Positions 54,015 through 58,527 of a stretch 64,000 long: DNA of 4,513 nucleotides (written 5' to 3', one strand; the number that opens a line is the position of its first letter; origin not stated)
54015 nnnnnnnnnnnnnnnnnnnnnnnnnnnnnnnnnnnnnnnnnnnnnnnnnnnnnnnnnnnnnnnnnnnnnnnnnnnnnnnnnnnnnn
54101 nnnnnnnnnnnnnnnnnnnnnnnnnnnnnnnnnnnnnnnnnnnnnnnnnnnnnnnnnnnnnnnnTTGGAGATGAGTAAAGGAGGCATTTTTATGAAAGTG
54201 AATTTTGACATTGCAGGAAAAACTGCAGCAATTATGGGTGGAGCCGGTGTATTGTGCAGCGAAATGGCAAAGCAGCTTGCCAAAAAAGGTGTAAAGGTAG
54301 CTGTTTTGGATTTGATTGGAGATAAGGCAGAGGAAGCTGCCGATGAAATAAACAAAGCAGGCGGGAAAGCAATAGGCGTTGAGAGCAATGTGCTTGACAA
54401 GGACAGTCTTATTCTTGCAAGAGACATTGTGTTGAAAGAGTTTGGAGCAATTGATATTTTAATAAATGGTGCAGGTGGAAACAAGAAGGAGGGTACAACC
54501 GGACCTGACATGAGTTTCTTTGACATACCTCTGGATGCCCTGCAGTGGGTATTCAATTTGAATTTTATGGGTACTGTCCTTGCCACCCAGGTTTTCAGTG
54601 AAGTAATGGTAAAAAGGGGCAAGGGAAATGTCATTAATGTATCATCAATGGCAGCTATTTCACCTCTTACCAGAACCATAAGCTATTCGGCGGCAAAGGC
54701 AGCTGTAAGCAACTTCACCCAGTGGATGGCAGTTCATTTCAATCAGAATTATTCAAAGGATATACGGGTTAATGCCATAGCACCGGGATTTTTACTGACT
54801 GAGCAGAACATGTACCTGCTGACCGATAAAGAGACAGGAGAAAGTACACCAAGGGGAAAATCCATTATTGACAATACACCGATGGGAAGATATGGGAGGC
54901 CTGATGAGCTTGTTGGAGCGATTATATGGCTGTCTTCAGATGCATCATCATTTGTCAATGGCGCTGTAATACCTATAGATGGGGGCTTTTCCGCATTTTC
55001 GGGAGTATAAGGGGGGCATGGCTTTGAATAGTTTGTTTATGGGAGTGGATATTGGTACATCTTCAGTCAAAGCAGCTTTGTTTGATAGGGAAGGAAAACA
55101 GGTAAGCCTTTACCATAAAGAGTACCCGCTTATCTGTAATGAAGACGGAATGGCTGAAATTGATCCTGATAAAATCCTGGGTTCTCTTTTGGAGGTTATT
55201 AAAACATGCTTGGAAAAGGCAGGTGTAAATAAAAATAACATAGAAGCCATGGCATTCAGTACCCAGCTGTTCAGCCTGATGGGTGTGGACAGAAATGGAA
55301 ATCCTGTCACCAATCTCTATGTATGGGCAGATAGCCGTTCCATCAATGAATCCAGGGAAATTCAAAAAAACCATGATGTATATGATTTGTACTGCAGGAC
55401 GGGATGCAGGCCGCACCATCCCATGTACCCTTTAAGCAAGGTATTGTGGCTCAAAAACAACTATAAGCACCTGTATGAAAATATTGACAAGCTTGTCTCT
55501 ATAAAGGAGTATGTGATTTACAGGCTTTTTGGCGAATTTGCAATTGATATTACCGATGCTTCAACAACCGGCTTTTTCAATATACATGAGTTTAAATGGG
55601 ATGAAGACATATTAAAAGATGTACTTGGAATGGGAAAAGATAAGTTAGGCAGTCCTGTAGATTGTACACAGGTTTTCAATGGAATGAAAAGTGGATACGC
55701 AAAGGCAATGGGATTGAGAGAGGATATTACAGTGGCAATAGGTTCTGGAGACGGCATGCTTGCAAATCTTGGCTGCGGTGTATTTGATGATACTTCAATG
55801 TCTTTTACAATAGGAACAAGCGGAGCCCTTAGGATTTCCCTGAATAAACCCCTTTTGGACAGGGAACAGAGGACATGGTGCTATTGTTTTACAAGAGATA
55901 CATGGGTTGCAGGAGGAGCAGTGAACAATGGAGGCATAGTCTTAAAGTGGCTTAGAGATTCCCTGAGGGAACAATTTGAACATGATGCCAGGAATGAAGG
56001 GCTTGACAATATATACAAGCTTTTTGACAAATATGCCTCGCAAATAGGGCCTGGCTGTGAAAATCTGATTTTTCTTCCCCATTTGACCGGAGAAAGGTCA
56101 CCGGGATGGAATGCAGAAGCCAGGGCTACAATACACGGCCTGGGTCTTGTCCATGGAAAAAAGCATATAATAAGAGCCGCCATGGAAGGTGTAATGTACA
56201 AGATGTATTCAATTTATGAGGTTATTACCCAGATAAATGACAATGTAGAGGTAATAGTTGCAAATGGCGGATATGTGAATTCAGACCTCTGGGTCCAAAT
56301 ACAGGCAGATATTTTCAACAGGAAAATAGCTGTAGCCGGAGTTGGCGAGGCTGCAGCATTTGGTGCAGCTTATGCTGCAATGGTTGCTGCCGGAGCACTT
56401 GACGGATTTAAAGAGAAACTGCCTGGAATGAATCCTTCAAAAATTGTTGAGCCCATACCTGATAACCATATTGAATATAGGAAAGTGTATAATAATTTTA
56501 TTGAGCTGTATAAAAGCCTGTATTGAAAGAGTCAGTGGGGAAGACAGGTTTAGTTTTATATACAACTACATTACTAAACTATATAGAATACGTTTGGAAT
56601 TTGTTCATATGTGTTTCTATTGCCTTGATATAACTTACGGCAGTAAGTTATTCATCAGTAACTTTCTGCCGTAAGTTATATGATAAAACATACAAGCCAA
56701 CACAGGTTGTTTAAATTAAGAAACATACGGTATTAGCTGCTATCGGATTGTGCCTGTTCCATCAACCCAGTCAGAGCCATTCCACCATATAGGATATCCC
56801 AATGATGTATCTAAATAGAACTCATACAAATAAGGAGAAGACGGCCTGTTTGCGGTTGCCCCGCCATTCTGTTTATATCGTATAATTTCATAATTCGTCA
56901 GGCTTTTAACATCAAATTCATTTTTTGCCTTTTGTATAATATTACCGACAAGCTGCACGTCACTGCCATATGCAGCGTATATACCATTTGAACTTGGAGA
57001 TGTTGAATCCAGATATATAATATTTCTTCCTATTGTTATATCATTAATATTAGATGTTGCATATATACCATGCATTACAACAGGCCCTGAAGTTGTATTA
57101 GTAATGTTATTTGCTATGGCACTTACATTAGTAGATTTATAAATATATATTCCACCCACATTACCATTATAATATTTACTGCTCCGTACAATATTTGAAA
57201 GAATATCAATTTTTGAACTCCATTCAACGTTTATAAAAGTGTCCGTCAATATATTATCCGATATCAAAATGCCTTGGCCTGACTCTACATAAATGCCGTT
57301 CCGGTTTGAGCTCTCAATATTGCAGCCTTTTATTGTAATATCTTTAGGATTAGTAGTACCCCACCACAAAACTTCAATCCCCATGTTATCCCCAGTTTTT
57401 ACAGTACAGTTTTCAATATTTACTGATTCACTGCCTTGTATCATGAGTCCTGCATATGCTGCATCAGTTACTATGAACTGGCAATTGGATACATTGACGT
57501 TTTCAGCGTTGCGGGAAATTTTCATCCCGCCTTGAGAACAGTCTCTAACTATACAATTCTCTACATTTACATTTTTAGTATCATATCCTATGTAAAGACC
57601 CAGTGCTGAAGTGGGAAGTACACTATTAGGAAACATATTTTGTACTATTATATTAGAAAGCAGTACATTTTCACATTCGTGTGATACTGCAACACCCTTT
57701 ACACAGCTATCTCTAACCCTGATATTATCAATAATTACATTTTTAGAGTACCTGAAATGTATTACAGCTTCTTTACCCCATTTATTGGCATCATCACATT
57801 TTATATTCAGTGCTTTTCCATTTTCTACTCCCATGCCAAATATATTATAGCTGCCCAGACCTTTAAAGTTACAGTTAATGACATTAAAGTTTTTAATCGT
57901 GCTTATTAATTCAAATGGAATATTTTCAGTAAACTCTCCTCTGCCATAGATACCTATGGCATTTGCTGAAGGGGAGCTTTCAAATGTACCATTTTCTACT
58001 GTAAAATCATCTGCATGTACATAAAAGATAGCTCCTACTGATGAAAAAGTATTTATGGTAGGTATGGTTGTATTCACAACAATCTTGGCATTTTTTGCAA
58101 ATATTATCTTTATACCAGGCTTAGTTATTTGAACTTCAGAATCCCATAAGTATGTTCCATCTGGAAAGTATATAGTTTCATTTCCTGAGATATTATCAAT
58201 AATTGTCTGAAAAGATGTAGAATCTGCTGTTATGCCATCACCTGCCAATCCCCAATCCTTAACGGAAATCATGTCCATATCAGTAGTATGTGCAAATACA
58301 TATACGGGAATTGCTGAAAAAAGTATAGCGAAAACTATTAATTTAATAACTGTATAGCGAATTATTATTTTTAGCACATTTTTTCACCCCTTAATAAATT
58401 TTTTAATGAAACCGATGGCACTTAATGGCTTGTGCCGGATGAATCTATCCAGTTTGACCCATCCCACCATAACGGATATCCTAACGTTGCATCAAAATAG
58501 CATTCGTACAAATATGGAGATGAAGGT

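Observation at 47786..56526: TetR-gated operon: creatininase-family hydrolase + permuted DPD-like reductase + sugar-type dehydrogenases and kinase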

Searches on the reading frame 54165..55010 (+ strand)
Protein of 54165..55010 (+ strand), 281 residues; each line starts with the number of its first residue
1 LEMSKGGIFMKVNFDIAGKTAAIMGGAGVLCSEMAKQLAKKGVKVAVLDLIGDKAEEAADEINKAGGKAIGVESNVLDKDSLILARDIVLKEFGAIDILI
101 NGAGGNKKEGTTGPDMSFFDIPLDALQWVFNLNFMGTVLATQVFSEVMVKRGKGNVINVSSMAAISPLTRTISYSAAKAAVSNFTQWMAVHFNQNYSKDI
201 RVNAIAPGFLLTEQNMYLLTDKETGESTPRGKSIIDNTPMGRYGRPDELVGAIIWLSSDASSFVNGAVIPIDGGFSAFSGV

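Call 4: search_protein_families(library=pfam, proteins=[window:54165-55010:+])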
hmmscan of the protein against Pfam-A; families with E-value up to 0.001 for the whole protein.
window:54165-55010:+ (281 aa): 3 families
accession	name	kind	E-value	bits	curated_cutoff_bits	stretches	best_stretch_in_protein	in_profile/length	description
PF13561.12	adh_short_C2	-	4.2e-42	144.8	27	1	32-276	10-236/236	Enoyl-(Acyl carrier protein) reductase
PF00106.31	adh_short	-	7.1e-42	143.5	26.6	1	19-219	1-191/195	short chain dehydrogenase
PF08659.16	KR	-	0.00024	21.5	22.6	1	22-189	4-164/180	KR domain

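Call 5: search_protein_families(library=ncbifam, proteins=[window:54165-55010:+])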
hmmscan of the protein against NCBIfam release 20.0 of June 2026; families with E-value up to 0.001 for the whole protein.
window:54165-55010:+ (281 aa): 217 families (the best 25 are shown)
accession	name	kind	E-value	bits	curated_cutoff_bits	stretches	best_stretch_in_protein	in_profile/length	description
NF006132.0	PRK08277.1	subfamily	1e-109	366.2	281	1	10-281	2-280/280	D-mannonate oxidoreductase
NF005559.1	PRK07231.1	subfamily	3e-53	180.9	215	1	16-275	2-247/249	glucose 1-dehydrogenase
NF006070.0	PRK08213.1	subfamily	5.9e-51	173.5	279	1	11-277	5-258/259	gluconate 5-dehydrogenase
NF004778.0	PRK06124.1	equivalog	7.9e-45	153.3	303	1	12-277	5-254/256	SDR family oxidoreductase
NF004773.0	PRK06113.1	equivalog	9.8e-45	153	367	1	9-274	2-249/255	7-alpha-hydroxysteroid dehydrogenase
NF005488.0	PRK07097.1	equivalog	7e-44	149.9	369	1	10-279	2-261/266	gluconate 5-dehydrogenase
NF004791.0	PRK06138.1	equivalog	5e-43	147.2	312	1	16-277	3-251/252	SDR family oxidoreductase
NF005983.0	PRK08085.1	equivalog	8.4e-43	146.8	408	1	10-276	1-251/254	gluconate 5-dehydrogenase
NF005853.0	PRK07774.1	equivalog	1.5e-42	145.7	303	1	15-275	3-246/250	SDR family oxidoreductase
NF004198.0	PRK05653.1-3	equivalog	1.6e-42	145.7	296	1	17-275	6-246/248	3-oxoacyl-ACP reductase FabG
NF053701.1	CsHdxCHCADhChcB2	equivalog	5.6e-42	144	350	1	17-277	2-244/245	cis-4-hydroxycyclohexanecarboxylate dehydrogenase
NF005711.0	PRK07523.1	subfamily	1.2e-41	143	413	1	13-277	5-253/255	SDR family oxidoreductase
NF009466.0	PRK12826.1-2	subfamily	4.9e-41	140.8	222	1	20-275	5-244/248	3-oxoacyl-ACP reductase FabG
NF005446.0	PRK07035.1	equivalog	5.2e-41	140.6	373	1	11-275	4-253/255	SDR family oxidoreductase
NF005309.0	PRK06841.1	subfamily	5.6e-41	140.7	286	1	10-276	7-253/255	GolD/DthD family dehydrogenase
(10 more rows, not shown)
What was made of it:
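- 54192..55010 (+): SDR of the D-mannonate-oxidoreductase subfamily (272 aa). PRK08277, 366 bits against a cutoff of 281 (call 5).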

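Call 37: search_solved_structures(query=window:54192-55010:+, max_evalue=1e-30)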
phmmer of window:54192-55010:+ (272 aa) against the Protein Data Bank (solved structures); distinct sequences matched with E-value up to 1e-30: 13.
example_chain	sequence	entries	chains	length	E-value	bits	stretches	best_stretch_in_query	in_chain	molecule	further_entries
4wuv_A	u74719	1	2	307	1.2e-74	254.2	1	3-272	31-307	2-hydroxycyclohexanecarboxyl-CoA dehydrogenase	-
8hdi_A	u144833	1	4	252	4.4e-36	127.9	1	10-265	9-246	7-alpha-hydroxysteroid dehydrogenase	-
8hs4_A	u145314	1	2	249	4.8e-36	127.8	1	10-265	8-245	7-alpha-hydroxysteroid dehydrogenase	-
3gaf_A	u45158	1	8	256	9.2e-36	126.8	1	9-265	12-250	7-ALPHA-HYDROXYSTEROID DEHYDROGENASE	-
8hs9_E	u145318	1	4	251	9.9e-36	126.7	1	10-265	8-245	7-alpha-hydroxysteroid dehydrogenase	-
8hdn_A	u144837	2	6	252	9.9e-36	126.7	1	10-265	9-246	7-alpha-hydroxysteroid dehydrogenase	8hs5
8hax_A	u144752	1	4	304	1.6e-35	126.1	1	9-265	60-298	7-alpha-hydroxysteroid dehydrogenase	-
8hs6_A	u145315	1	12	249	3.3e-35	125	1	10-265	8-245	7-alpha-hydroxysteroid dehydrogenase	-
8hsa_G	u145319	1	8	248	4.5e-35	124.6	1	10-265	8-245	7-alpha-hydroxysteroid dehydrogenase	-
8hde_A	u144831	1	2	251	6.7e-35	124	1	10-265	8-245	7-alpha-hydroxysteroid dehydrogenase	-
1ahh_A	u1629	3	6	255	3.1e-32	115.3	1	4-265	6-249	7 ALPHA-HYDROXYSTEROID DEHYDROGENASE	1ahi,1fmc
7eny_A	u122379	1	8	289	4.8e-32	114.6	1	4-265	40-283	7alpha-hydroxysteroid dehydrogenase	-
4g81_D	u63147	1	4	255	7.4e-31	110.8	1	3-268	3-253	Putative hexonate dehydrogenase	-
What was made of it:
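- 54192..55010 (+): Best PDB hit is 4wuv, 1e-74 (call 37).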

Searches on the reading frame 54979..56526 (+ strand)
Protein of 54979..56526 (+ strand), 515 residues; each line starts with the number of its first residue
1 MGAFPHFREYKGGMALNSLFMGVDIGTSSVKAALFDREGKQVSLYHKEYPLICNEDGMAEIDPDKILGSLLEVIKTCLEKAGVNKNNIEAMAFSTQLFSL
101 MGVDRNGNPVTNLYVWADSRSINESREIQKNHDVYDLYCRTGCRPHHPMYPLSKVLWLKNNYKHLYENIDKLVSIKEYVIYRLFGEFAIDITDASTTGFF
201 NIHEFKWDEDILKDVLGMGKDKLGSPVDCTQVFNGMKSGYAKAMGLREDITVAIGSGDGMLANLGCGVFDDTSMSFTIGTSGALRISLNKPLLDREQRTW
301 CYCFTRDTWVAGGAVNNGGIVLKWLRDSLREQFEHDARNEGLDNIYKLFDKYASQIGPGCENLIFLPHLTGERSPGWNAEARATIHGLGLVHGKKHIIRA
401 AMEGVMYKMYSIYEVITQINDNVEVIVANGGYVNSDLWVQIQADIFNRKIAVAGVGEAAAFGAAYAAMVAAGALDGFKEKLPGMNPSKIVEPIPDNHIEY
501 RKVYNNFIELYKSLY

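Call 4: search_protein_families(library=pfam, proteins=[window:54979-56526:+])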
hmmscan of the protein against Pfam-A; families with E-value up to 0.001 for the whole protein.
window:54979-56526:+ (515 aa): 3 families
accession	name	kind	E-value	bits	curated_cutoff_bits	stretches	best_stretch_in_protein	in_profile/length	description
PF00370.27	FGGY_N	-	6.2e-60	203.3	28.8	1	20-265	2-245/245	FGGY family of carbohydrate kinases, N-terminal domain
PF02782.22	FGGY_C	-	1.3e-37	130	27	1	276-471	3-198/198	FGGY family of carbohydrate kinases, C-terminal domain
PF01869.26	BcrAD_BadFG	-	0.00016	21.7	31.5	1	22-104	2-78/271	BadF/BadG/BcrA/BcrD ATPase family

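Call 5: search_protein_families(library=ncbifam, proteins=[window:54979-56526:+])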
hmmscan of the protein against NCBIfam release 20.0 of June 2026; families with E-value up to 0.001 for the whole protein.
window:54979-56526:+ (515 aa): 12 families
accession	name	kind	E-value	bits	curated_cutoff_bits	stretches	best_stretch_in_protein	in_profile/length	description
TIGR01314.1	gntK_FGGY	equivalog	1.6e-132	442.6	648.55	1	20-514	2-493/505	gluconokinase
TIGR01312.1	XylB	equivalog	1.3e-90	304.3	380.25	1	21-512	1-481/481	xylulokinase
TIGR01311.1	glycerol_kin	equivalog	5.3e-61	206.4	590.35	1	20-481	3-460/496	glycerol kinase GlpK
NF008187.0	PRK10939.1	equivalog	3.1e-53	181.2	528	1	18-512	4-501/521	autoinducer-2 kinase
NF000756.0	PRK00047.1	subfamily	7.1e-53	179.6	498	1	19-478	6-459/502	glycerol kinase GlpK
NF011601.0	PRK15027.1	equivalog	9.6e-41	139.7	912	1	20-514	2-479/484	xylulokinase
NF003154.0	PRK04123.1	equivalog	3.2e-36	125.2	428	1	18-513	4-536/554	ribulokinase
TIGR02628.1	fuculo_kin_coli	equivalog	1.1e-34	120.2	470.9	1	23-486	6-457/465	L-fuculokinase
TIGR01315.1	5C_CHO_kinase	subfamily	4.6e-33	114.7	408.7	1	20-509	2-532/541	FGGY family pentulose kinase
TIGR01234.1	L-ribulokinase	equivalog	8.6e-24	84.2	583.25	1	21-513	4-529/536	ribulokinase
TIGR02627.1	rhamnulo_kin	equivalog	5.2e-20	71.4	527.95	1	22-295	2-268/454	rhamnulokinase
NF007925.0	PRK10640.1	equivalog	2.4e-17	62.5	639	1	21-293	7-272/489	rhamnulokinase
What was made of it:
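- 55018..56526 (+): FGGY sugar(-acid) kinase (502 aa). gntK_FGGY scores 442 bits, below the cutoff of 648 (call 5).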

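Call 38: search_solved_structures(query=window:55018-56526:+, max_evalue=1e-30)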
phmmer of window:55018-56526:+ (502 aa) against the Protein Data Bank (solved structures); distinct sequences matched with E-value up to 1e-30: 21.
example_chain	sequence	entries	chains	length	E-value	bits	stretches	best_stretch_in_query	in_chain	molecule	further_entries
3gbt_A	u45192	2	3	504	7.7e-82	278.8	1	7-499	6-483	Gluconate kinase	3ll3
2zf5_O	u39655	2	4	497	5.5e-45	157.3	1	7-492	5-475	Glycerol kinase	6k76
6k78_B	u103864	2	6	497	1.9e-44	155.5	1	7-492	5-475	Glycerol kinase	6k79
6k78_A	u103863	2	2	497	2.6e-44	155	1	7-492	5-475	Glycerol kinase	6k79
2itm_A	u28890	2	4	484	5.5e-38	134.2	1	6-501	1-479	Xylulose kinase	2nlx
3d7e_O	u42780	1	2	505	4.5e-37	131.2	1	6-462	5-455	Glycerol kinase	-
3h3n_X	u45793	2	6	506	5.3e-37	130.9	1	2-462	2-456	Glycerol kinase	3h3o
3flc_O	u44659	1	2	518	5.7e-37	130.8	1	2-462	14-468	Glycerol kinase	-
3h45_X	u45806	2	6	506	6.2e-37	130.7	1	2-462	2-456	Glycerol kinase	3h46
1r59_O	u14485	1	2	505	8.8e-37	130.2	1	6-462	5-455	Glycerol kinase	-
1xup_O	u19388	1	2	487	1.5e-36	129.4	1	8-462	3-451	Glycerol kinase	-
3g25_A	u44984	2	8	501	1.6e-36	129.3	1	3-462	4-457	Glycerol kinase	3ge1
5ya0_A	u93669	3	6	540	3.4e-36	128.3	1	7-487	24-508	Autoinducer-2 kinase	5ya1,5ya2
4e1j_A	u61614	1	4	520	7.7e-36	127.1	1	6-460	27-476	Glycerol kinase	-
9lyu_A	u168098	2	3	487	8.7e-36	126.9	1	7-466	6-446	glycerol kinase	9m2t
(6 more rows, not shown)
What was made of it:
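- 55018..56526 (+): PDB gluconate kinase 3gbt, 8e-82 (call 38).
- FGGY closest to gluconate kinase (calls 5, 38)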

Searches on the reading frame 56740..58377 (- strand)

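Call 29: search_protein_families(library=pfam, proteins=[window:56740-58377:-], max_evalue=0.001)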
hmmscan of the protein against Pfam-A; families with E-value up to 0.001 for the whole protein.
window:56740-58377:- (545 aa): 3 families
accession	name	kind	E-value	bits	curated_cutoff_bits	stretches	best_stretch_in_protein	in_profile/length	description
PF13229.12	Beta_helix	-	1.8e-24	86.6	25.9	3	206-336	3-120/158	Right handed beta helix region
PF12708.12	Pect-lyase_RHGA_epim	-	7.2e-12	46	27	1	37-247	2-207/213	Rhamnogalacturonase A/epimerase, pectate lyase-like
PF05048.19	NosD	-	9.9e-10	38.6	23.6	2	259-387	61-179/212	Periplasmic copper-binding protein (NosD)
